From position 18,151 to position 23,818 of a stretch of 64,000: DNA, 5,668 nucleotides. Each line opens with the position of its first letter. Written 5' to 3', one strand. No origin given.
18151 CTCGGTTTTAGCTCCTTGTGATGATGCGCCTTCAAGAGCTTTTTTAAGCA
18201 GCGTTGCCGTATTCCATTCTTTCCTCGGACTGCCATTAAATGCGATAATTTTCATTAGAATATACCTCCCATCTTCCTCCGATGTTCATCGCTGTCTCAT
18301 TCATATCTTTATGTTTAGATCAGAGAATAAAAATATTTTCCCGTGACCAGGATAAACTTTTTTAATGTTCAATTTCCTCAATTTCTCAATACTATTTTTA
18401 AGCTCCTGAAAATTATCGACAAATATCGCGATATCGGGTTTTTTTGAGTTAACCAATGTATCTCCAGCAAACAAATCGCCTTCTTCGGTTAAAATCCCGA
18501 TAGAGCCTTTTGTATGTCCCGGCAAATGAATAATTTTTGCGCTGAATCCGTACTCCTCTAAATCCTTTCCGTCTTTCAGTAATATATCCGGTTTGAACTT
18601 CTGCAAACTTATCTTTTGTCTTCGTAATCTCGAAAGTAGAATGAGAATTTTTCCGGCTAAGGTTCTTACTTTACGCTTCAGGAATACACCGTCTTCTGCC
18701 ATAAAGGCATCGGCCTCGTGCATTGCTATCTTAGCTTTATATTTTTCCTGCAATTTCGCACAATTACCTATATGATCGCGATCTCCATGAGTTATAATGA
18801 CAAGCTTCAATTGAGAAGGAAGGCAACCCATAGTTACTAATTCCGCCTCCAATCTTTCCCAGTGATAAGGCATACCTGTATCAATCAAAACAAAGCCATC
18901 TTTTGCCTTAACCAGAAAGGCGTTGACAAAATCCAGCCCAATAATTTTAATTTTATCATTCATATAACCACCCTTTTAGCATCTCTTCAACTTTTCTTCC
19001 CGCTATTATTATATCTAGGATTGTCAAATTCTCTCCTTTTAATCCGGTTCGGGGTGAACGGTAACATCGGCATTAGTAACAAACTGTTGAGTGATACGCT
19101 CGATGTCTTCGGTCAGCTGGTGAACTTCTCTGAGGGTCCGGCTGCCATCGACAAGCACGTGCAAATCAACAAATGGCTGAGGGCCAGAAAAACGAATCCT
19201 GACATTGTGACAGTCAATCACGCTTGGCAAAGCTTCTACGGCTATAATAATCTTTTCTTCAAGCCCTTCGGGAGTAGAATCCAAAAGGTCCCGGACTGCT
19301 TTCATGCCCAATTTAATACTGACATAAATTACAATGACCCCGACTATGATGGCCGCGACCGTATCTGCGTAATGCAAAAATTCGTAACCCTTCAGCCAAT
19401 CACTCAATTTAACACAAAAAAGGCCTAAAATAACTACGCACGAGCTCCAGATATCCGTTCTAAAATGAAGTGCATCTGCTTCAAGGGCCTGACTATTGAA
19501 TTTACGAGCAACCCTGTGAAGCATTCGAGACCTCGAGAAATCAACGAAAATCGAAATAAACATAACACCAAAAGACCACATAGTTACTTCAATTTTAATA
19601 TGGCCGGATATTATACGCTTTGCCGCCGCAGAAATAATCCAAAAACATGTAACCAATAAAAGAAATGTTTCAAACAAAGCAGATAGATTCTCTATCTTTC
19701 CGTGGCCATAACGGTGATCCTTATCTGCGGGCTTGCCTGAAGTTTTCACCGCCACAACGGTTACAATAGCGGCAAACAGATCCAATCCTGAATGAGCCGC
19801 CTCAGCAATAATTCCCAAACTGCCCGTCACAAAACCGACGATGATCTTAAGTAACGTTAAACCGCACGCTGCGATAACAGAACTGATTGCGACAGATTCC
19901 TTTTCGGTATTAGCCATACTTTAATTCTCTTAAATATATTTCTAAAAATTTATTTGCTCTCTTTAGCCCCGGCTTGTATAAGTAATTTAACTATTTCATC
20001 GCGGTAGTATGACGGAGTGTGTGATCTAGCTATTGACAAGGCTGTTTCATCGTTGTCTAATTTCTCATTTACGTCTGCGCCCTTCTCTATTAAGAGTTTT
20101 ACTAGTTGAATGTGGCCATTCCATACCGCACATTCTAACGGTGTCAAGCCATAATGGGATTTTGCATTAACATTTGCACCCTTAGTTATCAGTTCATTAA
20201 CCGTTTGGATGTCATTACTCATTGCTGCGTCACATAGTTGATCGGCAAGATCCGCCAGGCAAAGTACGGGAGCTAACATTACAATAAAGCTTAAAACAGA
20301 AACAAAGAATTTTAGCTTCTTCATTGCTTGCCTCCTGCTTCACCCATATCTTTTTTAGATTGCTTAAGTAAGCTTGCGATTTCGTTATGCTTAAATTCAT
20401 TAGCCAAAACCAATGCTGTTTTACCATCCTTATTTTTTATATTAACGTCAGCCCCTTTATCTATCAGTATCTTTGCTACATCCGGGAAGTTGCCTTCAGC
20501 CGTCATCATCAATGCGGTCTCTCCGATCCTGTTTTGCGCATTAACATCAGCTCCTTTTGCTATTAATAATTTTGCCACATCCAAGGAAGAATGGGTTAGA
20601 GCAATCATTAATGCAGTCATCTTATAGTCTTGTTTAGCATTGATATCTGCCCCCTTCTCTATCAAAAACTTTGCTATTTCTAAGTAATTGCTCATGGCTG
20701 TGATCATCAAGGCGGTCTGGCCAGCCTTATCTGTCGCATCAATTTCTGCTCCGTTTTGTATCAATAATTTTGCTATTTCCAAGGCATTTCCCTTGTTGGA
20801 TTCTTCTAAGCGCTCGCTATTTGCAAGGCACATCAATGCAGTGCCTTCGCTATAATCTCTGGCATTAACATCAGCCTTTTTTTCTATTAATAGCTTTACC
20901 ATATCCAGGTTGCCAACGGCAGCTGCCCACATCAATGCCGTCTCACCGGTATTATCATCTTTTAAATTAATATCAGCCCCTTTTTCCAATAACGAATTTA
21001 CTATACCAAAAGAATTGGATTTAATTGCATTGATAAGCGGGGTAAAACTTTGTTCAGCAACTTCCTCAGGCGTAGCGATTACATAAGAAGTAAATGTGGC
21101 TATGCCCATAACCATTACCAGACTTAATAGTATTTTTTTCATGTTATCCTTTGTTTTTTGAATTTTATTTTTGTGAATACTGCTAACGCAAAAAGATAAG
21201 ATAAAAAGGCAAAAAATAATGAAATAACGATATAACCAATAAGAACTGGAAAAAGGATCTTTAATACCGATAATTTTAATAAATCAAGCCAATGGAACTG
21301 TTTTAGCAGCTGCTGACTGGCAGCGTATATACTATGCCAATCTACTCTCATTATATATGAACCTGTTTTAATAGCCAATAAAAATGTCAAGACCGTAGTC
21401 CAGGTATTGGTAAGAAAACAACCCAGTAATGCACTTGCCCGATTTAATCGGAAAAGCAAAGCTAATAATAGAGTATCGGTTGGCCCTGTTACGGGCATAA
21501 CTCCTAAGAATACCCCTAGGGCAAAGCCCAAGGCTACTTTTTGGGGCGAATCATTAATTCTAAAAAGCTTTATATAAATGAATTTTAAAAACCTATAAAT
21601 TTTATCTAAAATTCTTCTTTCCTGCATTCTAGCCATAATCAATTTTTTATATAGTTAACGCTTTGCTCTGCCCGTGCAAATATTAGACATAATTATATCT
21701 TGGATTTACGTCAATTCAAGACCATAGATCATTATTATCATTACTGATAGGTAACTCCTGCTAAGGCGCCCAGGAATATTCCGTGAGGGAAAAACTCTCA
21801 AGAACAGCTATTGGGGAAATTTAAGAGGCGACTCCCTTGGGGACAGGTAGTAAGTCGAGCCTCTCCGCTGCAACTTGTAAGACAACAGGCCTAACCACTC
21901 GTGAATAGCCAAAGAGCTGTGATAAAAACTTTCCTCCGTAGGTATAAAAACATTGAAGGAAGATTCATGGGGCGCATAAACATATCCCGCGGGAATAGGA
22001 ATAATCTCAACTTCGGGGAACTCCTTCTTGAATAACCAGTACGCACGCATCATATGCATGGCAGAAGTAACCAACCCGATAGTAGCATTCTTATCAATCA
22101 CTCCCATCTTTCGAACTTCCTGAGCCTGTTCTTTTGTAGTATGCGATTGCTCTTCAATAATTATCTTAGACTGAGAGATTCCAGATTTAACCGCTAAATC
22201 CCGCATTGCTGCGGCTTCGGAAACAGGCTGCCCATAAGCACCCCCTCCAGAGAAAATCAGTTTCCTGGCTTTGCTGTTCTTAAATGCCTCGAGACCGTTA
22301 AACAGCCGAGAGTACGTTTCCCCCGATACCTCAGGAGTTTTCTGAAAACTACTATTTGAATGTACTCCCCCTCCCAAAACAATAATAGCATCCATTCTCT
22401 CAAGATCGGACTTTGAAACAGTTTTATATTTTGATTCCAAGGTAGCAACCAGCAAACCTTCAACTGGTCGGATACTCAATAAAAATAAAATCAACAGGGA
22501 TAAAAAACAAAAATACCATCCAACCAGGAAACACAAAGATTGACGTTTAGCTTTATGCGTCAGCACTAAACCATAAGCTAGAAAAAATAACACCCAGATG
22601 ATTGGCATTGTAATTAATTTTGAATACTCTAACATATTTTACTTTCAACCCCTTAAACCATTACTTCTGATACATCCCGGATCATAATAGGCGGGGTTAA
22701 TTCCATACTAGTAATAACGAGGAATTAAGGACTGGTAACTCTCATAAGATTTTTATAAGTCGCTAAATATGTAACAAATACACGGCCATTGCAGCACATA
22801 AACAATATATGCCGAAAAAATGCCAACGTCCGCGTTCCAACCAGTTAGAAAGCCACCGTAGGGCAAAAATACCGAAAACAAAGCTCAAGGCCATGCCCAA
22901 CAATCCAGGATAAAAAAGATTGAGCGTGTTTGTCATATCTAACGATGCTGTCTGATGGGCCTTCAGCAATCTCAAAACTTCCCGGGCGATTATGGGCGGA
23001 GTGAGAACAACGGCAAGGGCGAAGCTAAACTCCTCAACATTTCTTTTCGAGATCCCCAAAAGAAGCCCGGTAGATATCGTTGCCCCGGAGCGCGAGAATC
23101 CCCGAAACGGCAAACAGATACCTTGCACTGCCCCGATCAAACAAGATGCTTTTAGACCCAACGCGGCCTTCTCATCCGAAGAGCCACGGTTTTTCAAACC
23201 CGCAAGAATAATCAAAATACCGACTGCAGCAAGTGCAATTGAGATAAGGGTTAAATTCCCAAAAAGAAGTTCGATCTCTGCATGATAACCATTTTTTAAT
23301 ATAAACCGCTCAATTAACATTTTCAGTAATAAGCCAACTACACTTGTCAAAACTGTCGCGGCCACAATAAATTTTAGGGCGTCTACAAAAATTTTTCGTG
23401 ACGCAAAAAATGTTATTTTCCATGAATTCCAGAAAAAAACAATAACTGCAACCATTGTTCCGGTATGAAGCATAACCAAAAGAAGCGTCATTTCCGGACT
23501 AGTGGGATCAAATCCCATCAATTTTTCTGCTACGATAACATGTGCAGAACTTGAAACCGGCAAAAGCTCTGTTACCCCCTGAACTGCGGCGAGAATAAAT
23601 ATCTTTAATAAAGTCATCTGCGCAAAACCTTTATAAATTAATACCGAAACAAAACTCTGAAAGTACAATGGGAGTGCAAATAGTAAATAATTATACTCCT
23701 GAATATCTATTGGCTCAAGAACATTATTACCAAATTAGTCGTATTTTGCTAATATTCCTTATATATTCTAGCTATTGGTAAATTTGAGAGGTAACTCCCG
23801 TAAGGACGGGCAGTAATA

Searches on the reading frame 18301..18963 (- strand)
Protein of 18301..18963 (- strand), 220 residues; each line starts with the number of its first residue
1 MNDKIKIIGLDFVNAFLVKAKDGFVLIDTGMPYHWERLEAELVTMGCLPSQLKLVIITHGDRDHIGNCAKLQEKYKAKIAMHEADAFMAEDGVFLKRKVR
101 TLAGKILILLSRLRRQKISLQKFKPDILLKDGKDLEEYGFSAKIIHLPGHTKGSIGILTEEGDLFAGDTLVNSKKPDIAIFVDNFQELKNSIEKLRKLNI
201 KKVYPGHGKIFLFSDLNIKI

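Call 84: search_protein_families(library=pfam, proteins=[window:18301-18963:-], max_evalue=0.00001)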
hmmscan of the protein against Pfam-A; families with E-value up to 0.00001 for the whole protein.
window:18301-18963:- (220 aa): 2 families
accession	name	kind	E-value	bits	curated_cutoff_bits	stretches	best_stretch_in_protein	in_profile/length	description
PF00753.33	Lactamase_B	-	4.1e-29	102.4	22.7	1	9-207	2-196/196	Metallo-beta-lactamase superfamily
PF19583.5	ODP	-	4.3e-08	33.7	27.2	1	13-194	3-162/194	ODP family beta lactamase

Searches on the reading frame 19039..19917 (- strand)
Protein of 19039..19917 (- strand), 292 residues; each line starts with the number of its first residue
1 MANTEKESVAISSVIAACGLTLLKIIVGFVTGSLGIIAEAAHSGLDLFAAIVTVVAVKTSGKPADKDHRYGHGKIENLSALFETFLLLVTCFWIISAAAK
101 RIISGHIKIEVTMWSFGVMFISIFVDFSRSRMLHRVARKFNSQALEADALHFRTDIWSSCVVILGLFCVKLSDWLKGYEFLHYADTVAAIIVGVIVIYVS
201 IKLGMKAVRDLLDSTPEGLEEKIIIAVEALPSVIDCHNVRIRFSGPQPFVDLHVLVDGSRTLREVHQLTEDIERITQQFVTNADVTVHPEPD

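Call 83: search_protein_families(library=pfam, proteins=[window:19039-19917:-], max_evalue=0.00001)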
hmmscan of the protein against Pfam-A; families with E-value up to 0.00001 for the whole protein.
window:19039-19917:- (292 aa): 2 families
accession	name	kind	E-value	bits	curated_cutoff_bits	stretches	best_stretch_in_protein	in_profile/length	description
PF01545.26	Cation_efflux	-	7e-47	160.2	26.6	1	11-212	2-198/198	Cation efflux family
PF16916.11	ZT_dimer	-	1.3e-17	64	26.7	1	219-291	5-77/78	Dimerisation domain of Zinc Transporter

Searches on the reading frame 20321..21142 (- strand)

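Call 83: search_protein_families(library=pfam, proteins=[window:20321-21142:-], max_evalue=0.00001)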
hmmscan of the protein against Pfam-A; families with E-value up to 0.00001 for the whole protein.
window:20321-21142:- (273 aa): 6 families
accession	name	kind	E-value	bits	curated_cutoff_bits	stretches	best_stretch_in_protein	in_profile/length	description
PF00023.36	Ank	-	1.7e-52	172.8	21.1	4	66-96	2-32/33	Ankyrin repeat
PF12796.13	Ank_2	-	7.3e-49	164.7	27.3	3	119-204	8-90/90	Ankyrin repeats (3 copies)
PF13637.12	Ank_4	-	1.8e-45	152.3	22.7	5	149-194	5-50/50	Ankyrin repeats (many copies)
PF13857.12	Ank_5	-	6.6e-37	125.6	27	3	160-211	1-53/56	Ankyrin repeats (many copies)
PF13606.12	Ank_3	-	5.8e-36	118.3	22.3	1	66-94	2-30/30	Ankyrin repeat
PF23745.1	ANK_LRRK2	-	9.8e-07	29.1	27.5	0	167-254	24-107/130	LRRK2 ANK repeat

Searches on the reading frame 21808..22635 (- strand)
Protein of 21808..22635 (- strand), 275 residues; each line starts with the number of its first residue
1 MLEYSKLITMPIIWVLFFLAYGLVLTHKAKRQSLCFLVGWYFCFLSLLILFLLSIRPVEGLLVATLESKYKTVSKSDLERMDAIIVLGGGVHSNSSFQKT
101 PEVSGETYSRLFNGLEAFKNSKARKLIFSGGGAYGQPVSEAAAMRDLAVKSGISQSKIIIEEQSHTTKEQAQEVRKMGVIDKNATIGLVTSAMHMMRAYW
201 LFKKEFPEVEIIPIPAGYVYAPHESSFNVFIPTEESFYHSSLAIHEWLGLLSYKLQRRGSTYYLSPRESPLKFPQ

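Call 83: search_protein_families(library=pfam, proteins=[window:21808-22635:-], max_evalue=0.00001)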
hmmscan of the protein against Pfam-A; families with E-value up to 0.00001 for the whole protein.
window:21808-22635:- (275 aa): 1 family
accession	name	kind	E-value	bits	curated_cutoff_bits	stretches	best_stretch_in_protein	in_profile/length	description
PF02698.23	DUF218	-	1.2e-29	103.4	27.6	1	82-249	1-133/133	DUF218 domain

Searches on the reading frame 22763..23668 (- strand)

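Call 84: search_protein_families(library=pfam, proteins=[window:22763-23668:-], max_evalue=0.00001)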
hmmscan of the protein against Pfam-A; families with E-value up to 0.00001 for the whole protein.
window:22763-23668:- (301 aa): 1 family
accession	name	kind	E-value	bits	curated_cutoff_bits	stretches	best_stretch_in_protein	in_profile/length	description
PF02673.24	BacA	-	6.4e-54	183.8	33.4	1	24-294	2-256/257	Bacitracin resistance protein BacA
